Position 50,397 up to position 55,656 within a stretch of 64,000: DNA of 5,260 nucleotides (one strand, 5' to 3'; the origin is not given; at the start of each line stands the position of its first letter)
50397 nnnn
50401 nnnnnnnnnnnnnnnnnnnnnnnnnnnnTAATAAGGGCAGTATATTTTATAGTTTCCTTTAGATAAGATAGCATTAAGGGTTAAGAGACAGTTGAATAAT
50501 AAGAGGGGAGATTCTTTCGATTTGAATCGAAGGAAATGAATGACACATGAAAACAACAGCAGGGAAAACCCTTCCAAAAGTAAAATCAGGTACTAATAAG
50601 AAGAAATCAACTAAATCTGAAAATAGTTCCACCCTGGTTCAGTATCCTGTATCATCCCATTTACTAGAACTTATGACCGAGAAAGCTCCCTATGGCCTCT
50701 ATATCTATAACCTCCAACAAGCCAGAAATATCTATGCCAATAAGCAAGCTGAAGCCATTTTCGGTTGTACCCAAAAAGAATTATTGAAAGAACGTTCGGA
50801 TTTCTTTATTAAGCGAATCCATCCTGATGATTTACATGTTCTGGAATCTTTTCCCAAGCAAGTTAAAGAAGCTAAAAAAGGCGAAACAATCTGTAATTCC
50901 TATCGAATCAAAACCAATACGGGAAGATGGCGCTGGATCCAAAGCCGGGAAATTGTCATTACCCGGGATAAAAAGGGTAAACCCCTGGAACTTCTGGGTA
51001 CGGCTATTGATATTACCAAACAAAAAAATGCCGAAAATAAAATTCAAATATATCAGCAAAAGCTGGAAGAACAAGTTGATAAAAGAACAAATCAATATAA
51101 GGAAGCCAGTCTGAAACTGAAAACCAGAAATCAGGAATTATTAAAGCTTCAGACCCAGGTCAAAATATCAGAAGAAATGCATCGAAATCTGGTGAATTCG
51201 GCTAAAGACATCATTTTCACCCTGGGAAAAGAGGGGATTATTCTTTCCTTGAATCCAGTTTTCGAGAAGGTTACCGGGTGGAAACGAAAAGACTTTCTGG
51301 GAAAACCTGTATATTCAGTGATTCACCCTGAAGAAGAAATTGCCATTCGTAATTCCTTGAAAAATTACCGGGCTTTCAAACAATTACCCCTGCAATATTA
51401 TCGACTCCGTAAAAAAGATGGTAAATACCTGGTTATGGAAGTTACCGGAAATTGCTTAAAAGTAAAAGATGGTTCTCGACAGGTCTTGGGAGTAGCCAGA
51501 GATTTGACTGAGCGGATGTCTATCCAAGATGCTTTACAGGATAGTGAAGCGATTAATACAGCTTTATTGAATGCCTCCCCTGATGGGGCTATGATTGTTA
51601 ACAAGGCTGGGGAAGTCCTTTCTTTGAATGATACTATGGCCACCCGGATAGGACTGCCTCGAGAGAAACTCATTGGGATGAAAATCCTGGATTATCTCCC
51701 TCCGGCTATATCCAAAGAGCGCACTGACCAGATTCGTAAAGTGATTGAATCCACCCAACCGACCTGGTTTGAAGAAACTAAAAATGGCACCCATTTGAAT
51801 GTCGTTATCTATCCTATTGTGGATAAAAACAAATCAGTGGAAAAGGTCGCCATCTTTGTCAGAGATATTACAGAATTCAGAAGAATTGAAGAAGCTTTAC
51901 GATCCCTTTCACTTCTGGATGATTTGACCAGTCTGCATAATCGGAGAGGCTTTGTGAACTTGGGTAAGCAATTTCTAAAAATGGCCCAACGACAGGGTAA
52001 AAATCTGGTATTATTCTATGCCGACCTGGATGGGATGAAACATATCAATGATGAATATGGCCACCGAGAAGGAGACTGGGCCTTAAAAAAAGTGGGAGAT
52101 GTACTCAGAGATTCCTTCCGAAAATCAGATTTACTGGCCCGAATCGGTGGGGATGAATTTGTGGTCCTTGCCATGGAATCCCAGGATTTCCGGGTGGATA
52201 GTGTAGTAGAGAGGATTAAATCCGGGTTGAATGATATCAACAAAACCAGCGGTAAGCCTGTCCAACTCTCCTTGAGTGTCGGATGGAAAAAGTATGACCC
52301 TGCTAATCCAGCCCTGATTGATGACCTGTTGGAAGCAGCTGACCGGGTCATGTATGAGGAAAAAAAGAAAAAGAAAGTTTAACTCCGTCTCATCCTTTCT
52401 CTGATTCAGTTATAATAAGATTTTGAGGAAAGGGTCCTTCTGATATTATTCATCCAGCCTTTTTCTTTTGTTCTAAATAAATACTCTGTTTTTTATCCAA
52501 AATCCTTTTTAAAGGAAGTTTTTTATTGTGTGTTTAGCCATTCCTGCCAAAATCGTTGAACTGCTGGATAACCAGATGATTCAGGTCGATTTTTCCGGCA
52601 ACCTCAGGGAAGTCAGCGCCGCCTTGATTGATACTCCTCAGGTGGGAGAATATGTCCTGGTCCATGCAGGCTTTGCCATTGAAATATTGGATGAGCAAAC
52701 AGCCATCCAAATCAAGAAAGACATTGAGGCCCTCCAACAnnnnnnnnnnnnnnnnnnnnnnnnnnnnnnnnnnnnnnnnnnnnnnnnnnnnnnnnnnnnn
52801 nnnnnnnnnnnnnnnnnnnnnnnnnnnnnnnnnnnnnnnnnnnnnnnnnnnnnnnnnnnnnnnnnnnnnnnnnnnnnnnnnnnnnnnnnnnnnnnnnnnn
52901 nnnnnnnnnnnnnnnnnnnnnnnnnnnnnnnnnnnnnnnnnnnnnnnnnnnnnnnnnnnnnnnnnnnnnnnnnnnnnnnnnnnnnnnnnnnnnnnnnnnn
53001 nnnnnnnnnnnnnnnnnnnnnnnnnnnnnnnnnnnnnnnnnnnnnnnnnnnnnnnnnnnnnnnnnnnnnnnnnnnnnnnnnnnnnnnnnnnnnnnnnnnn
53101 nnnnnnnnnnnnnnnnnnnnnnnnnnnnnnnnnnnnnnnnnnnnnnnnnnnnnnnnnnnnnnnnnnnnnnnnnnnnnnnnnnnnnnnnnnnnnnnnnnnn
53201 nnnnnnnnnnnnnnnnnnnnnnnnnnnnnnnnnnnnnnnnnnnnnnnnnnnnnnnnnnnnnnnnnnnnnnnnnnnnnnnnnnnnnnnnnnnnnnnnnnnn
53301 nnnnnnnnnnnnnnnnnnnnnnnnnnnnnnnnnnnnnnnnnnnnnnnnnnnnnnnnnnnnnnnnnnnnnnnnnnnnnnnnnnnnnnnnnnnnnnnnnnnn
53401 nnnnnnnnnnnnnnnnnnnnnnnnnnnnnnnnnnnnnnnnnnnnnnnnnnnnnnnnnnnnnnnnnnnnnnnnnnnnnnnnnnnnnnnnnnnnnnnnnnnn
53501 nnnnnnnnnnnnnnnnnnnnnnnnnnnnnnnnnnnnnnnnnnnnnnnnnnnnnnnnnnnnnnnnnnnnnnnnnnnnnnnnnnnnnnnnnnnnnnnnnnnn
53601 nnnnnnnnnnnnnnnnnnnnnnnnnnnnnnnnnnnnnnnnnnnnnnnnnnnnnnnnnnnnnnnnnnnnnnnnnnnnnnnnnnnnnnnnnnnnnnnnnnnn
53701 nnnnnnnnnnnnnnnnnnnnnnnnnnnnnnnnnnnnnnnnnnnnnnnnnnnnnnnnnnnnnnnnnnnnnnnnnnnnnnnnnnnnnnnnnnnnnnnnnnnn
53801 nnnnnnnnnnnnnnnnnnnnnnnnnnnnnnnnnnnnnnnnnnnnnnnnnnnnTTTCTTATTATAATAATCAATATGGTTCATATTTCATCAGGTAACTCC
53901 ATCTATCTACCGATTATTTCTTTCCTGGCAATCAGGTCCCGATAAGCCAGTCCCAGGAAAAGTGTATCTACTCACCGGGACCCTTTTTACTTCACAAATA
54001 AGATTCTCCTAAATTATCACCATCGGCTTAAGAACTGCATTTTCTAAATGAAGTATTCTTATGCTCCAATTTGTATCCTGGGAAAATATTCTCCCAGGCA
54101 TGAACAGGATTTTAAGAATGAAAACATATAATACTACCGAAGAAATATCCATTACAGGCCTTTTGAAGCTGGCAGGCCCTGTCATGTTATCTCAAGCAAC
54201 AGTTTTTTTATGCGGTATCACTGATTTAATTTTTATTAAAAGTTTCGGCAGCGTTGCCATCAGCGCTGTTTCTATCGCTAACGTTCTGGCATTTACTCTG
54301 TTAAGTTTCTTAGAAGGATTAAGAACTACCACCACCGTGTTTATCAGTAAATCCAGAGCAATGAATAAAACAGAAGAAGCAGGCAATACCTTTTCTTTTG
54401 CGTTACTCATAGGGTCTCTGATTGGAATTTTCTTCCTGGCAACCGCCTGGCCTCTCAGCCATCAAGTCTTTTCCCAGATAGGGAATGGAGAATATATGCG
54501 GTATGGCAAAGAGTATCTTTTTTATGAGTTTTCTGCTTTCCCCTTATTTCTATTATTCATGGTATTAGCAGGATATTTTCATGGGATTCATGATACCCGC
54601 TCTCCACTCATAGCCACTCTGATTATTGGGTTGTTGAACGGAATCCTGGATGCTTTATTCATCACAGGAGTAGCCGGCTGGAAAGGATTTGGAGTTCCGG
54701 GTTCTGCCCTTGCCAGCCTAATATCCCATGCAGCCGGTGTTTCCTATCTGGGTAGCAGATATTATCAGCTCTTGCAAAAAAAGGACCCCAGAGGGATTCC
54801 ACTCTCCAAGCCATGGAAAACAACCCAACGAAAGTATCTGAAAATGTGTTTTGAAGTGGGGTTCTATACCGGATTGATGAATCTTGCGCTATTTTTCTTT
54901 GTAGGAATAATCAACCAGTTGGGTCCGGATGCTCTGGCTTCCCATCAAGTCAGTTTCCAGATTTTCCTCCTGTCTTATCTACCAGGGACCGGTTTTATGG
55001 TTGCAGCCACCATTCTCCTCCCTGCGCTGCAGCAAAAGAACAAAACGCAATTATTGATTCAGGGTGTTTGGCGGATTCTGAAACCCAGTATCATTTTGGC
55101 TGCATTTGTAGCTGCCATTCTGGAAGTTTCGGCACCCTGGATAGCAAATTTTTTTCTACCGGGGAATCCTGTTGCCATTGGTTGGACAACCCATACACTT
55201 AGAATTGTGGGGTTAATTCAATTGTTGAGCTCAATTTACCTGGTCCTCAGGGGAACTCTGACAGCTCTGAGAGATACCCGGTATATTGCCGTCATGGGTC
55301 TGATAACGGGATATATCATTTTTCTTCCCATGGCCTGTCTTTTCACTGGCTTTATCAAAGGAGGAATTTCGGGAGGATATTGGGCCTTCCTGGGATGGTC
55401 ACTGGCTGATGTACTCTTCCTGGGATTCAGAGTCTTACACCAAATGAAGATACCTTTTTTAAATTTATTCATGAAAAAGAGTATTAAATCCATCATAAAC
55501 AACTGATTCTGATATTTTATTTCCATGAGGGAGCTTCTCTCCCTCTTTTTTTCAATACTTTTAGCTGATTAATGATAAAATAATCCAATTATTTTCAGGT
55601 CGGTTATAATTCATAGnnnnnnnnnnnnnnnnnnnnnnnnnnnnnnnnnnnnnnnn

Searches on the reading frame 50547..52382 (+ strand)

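Call 13: search_protein_families(library=pfam, proteins=[window:50547-52382:+], max_evalue=0.0001)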
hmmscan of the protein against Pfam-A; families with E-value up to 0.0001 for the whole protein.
window:50547-52382:+ (611 aa): 7 families
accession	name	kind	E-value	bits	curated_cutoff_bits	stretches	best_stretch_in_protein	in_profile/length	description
PF00990.26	GGDEF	-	1.4e-34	119.6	23.8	1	456-610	2-159/161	Diguanylate cyclase, GGDEF domain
PF08447.18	PAS_3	-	3.5e-32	110.9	25.6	2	62-153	2-89/89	PAS fold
PF00989.32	PAS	-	6e-32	110.4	22.6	2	212-319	3-112/113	PAS fold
PF08448.16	PAS_4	-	2.6e-29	102.1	23.1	2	341-446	1-110/110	PAS fold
PF13426.13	PAS_9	-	2.3e-27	95.7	27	2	345-443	1-103/103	PAS domain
PF13188.13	PAS_8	-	9.9e-16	57.5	21.8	0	40-101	3-60/65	PAS domain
PF14598.12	PAS_11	-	9.4e-10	38.9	25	0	226-302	8-84/109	PAS domain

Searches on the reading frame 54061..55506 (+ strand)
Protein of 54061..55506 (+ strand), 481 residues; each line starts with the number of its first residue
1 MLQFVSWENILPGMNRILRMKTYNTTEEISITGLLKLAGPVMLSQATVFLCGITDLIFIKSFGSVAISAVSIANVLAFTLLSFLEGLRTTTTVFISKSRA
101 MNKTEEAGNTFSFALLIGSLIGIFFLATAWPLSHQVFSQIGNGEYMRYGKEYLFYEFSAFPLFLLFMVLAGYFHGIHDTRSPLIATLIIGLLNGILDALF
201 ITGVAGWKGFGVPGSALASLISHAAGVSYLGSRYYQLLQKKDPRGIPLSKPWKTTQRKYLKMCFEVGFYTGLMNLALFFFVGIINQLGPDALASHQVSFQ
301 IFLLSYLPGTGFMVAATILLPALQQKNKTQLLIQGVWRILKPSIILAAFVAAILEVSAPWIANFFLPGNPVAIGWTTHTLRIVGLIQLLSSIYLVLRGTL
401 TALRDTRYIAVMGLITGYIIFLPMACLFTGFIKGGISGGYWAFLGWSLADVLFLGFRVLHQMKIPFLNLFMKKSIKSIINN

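Call 14: search_protein_families(library=pfam, proteins=[window:54061-55506:+], max_evalue=0.0001)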
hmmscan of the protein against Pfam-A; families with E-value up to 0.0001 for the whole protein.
window:54061-55506:+ (481 aa): 1 family
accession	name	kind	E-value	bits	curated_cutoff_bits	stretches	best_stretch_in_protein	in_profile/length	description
PF01554.23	MatE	-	1.8e-31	109.4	24.9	2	40-197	1-159/161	MatE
